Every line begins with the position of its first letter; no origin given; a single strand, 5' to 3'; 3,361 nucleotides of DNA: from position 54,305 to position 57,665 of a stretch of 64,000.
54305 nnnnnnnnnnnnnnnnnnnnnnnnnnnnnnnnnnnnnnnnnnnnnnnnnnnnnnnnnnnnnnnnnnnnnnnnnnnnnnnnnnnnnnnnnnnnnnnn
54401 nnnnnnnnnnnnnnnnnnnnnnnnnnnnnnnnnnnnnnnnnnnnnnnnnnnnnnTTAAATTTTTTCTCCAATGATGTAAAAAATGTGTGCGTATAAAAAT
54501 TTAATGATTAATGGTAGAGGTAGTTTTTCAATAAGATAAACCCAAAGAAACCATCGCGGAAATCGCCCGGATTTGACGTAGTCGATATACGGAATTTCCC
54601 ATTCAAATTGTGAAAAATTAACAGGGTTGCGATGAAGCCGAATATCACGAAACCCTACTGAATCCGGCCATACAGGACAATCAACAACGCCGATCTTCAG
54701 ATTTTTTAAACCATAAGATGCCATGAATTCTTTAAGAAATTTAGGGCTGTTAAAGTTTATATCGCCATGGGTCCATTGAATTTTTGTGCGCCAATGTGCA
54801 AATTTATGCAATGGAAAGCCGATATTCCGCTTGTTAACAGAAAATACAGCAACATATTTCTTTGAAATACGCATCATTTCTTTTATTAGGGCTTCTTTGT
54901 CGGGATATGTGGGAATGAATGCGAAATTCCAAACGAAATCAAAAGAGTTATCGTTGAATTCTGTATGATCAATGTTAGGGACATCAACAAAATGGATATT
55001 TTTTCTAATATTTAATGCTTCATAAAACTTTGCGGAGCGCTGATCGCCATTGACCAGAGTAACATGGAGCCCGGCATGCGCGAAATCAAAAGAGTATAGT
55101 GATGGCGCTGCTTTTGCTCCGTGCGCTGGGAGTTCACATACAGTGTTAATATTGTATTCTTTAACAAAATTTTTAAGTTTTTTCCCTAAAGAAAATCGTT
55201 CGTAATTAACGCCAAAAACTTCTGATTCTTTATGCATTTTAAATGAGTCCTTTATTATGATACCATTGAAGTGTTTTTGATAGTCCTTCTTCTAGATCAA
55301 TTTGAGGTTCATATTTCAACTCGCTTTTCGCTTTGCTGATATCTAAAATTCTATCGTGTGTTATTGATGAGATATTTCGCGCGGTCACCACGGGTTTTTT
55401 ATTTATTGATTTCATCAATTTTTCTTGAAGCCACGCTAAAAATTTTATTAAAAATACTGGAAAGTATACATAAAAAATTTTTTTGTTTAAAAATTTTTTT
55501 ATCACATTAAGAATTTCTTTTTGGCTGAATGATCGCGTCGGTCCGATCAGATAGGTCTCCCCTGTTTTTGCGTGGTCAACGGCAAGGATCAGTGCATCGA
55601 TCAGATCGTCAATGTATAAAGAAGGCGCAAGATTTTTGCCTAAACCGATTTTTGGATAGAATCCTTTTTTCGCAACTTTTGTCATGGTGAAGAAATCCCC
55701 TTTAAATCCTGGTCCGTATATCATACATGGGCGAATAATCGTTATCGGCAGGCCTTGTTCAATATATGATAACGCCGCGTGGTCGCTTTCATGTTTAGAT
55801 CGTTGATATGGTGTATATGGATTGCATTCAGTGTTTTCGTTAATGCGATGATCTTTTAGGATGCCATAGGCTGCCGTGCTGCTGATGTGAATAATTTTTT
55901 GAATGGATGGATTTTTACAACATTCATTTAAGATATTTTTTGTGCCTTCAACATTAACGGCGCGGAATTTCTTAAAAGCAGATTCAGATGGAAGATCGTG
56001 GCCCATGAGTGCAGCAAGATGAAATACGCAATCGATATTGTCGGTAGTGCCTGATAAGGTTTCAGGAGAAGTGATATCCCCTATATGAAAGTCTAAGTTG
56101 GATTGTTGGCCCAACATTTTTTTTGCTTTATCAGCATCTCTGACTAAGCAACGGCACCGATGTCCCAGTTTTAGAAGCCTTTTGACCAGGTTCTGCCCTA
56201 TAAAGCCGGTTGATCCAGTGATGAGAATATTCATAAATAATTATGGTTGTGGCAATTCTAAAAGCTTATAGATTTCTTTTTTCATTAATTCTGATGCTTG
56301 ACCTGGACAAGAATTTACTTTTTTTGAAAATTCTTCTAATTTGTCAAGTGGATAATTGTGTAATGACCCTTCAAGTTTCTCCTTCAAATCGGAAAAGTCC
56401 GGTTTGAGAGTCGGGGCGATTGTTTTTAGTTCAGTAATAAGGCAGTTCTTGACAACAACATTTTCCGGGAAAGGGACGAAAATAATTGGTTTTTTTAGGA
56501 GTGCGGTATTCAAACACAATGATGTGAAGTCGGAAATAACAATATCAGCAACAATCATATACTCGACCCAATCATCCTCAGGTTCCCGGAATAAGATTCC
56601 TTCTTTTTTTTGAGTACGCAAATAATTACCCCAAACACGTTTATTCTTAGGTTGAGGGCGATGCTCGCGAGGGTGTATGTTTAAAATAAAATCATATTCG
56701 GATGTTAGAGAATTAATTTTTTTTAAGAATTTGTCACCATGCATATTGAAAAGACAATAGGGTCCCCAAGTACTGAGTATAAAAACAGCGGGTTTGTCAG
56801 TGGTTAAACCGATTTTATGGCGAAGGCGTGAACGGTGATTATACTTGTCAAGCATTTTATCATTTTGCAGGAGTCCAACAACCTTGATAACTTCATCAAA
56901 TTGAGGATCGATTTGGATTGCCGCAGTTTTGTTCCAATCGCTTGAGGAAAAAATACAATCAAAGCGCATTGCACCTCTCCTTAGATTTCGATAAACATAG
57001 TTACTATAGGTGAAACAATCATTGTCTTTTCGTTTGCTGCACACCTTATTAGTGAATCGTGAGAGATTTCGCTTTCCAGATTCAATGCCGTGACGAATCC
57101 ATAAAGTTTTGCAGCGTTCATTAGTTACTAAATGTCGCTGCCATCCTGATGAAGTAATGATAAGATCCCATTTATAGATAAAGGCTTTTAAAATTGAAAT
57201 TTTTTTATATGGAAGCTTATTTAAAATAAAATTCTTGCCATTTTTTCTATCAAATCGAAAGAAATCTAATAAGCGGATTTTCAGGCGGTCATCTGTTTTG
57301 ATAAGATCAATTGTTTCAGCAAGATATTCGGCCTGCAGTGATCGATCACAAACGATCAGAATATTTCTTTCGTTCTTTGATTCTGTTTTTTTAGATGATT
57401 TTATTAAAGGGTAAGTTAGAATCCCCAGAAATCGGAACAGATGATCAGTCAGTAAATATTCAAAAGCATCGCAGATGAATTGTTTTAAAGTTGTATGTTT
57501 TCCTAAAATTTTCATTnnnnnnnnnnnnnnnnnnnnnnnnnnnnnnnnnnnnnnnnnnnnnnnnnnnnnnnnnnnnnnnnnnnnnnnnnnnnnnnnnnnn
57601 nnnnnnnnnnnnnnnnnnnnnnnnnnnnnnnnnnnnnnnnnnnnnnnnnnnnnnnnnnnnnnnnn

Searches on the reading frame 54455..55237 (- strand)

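Call 57: search_protein_families(library=pfam, proteins=[window:54455-55237:-], max_evalue=0.00001)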
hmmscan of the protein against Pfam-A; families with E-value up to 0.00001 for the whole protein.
window:54455-55237:- (260 aa): 1 family
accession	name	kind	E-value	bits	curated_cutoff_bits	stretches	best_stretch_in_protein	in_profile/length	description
PF08241.18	Methyltransf_11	-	9.2e-07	29.9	21.2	1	48-127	10-89/95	Methyltransferase domain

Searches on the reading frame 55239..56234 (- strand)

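Call 57: search_protein_families(library=pfam, proteins=[window:55239-56234:-], max_evalue=0.00001)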
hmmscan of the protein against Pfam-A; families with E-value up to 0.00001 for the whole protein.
window:55239-56234:- (331 aa): 8 families
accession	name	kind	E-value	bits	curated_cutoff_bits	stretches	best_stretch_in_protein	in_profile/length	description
PF01370.27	Epimerase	-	3.3e-42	145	20.9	1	3-231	1-240/240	NAD dependent epimerase/dehydratase family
PF16363.11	GDP_Man_Dehyd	-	8.3e-32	111.4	27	1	4-321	1-332/332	GDP-mannose 4,6 dehydratase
PF01073.25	3Beta_HSD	-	1.1e-29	103.8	22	1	4-221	1-231/280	3-beta hydroxysteroid dehydrogenase/isomerase family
PF07993.18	NAD_binding_4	-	5.5e-24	85.2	20.1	1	5-181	1-215/258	Male sterility protein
PF13460.12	NAD_binding_10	-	2.8e-15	57.1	27.2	1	7-174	1-148/184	NAD(P)H-binding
PF04321.23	RmlD_sub_bind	-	1.4e-14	54.3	27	1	1-191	1-170/287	RmlD substrate binding domain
PF02719.21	Polysacc_synt_2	-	2.4e-10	40.5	20.2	1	3-120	1-129/293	Polysaccharide biosynthesis protein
PF05368.20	NmrA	-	5.5e-10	39.8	27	1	2-75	4-78/298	NmrA-like family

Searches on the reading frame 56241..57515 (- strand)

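Call 57: search_protein_families(library=pfam, proteins=[window:56241-57515:-], max_evalue=0.00001)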
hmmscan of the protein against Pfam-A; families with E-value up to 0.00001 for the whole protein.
window:56241-57515:- (424 aa): 1 family
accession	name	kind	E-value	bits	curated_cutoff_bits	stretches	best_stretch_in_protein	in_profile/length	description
PF04464.20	Glyphos_transf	-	6.8e-11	42.2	22.1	1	115-347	78-292/367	CDP-Glycerol:Poly(glycerophosphate) glycerophosphotransferase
